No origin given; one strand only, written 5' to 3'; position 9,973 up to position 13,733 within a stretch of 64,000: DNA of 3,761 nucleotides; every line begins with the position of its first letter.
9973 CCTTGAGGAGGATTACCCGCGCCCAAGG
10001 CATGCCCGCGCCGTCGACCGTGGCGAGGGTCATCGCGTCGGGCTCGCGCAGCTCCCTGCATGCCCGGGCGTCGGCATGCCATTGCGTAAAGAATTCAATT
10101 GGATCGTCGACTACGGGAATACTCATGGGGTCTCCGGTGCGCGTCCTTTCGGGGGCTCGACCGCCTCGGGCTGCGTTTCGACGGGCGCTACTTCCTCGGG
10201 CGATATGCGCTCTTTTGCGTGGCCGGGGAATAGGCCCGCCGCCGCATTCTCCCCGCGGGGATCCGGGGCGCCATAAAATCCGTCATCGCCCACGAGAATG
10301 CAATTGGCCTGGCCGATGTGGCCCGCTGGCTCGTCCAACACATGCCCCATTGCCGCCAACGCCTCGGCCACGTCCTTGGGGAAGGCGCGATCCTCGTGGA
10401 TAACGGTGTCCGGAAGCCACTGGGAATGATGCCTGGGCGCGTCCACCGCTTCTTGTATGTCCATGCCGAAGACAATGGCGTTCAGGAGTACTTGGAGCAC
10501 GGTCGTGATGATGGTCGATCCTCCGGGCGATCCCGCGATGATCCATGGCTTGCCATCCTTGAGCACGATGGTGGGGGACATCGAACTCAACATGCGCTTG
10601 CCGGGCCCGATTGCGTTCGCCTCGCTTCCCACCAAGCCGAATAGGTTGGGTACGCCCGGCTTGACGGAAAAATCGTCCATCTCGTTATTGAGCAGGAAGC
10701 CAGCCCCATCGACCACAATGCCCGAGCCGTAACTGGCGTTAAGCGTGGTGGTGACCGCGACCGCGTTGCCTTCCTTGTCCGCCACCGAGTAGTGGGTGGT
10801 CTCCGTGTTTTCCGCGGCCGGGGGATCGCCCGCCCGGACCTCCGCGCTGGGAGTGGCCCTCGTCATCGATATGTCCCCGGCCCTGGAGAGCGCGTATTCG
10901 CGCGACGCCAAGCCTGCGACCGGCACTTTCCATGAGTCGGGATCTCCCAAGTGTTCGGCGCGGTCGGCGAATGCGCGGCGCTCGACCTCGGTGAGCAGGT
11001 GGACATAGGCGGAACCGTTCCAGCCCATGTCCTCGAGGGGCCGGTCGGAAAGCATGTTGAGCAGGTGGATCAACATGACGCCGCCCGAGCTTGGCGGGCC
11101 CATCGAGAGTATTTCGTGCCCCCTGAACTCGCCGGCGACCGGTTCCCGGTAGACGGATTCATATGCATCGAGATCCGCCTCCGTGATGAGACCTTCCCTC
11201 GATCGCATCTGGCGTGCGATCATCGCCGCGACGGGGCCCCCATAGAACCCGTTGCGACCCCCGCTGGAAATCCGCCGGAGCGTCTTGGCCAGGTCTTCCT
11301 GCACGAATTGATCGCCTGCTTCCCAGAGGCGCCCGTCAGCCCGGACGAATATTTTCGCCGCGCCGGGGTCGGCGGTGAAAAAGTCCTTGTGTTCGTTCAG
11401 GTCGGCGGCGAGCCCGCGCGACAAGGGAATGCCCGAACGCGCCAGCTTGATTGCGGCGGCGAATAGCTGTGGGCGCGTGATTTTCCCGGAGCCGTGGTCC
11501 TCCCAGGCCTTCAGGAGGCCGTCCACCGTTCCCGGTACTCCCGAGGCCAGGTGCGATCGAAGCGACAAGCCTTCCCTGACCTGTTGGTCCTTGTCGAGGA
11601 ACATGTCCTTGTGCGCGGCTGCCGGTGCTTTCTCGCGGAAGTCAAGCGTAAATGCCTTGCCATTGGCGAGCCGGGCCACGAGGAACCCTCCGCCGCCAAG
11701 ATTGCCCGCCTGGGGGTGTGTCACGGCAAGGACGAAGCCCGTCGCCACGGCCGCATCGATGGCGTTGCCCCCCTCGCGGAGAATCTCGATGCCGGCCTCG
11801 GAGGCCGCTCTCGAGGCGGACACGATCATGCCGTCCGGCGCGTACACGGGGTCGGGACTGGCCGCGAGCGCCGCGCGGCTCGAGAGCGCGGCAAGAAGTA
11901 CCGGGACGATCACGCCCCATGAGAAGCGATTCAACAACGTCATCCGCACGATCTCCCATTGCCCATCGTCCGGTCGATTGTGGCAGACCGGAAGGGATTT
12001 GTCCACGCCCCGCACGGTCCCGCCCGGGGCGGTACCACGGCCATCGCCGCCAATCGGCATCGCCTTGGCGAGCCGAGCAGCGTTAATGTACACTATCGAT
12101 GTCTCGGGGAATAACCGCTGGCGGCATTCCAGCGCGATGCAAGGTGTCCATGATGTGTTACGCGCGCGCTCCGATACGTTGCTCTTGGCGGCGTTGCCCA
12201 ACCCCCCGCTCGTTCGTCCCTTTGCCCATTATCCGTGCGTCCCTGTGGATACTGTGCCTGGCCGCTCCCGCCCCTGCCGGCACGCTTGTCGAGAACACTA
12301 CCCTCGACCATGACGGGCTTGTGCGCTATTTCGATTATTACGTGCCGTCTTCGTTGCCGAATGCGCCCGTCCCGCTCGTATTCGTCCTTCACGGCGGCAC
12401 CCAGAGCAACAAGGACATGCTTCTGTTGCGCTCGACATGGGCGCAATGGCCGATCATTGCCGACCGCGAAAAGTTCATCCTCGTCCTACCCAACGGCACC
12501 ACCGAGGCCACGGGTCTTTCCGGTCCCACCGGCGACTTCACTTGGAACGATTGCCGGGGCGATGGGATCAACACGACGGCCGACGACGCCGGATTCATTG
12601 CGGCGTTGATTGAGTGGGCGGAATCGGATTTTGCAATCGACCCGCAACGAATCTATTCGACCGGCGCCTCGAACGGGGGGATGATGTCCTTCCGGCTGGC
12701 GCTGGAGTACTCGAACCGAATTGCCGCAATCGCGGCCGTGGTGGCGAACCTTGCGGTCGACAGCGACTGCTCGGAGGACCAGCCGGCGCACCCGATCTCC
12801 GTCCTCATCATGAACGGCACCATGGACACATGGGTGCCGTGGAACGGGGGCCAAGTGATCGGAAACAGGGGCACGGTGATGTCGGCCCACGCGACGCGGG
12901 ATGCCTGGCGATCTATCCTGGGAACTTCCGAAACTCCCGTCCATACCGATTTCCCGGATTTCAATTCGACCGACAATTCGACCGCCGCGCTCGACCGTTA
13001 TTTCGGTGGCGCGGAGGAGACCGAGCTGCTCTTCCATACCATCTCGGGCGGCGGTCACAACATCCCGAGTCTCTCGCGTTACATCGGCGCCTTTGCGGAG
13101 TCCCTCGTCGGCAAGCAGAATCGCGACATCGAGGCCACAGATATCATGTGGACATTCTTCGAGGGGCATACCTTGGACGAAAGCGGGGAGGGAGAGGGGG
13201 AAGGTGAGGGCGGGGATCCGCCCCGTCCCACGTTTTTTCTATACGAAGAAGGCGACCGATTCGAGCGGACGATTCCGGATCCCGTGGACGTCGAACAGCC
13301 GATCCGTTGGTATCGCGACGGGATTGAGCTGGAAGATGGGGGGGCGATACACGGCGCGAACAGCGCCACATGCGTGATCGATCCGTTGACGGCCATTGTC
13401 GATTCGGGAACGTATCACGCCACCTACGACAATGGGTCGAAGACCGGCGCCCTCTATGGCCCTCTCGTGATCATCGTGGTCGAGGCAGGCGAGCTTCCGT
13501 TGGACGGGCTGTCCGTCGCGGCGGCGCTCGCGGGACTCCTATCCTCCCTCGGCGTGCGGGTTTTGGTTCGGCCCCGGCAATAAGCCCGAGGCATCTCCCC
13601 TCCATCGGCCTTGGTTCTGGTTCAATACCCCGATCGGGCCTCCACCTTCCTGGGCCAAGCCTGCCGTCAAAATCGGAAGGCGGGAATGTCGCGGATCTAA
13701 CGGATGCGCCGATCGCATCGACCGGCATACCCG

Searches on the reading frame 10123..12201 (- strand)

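Call 39: search_protein_families(library=pfam, proteins=[window:10123-12201:-], max_evalue=0.001)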
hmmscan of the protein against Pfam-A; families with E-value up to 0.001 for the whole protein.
window:10123-12201:- (692 aa): 1 family
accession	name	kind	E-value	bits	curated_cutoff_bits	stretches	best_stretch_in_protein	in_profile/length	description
PF01019.26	G_glu_transpept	-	7.8e-162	540.1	27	1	139-651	2-511/512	Gamma-glutamyltranspeptidase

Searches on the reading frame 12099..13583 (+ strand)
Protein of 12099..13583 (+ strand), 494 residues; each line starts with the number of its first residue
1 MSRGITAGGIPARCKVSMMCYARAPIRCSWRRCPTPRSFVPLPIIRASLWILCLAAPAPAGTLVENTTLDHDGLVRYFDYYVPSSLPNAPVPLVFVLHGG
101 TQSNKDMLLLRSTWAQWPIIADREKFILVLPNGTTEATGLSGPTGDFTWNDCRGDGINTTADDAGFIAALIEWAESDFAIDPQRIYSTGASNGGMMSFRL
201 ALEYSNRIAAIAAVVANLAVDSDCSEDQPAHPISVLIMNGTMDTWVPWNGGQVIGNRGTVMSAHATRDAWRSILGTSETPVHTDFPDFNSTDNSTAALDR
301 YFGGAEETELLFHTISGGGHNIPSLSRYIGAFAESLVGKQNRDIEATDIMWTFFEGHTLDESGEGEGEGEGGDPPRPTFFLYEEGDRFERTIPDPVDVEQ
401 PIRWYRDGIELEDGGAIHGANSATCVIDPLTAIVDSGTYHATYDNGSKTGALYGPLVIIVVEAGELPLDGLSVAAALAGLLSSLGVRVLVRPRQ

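Call 13: search_protein_families(library=ncbifam, proteins=[window:12099-13583:+], max_evalue=0.00001)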
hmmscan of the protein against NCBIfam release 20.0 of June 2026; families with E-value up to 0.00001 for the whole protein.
window:12099-13583:+ (494 aa): 3 families
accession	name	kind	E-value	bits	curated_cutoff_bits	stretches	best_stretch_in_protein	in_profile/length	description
NF050058.1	e_dPHAscl_type1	hypoth_equivalog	8.2e-41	140.3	150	1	76-354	8-276/276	extracellular catalytic domain type 1 short-chain-length polyhydroxyalkanoate depolymerase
TIGR01840.1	esterase_phb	subfamily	8e-19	68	107.85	1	80-225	3-136/213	PHB depolymerase family esterase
NF050057.1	e_dPHAmcl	equivalog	1.8e-07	30.7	270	1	160-251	113-210/252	extracellular medium-chain-length polyhydroxyalkanoate depolymerase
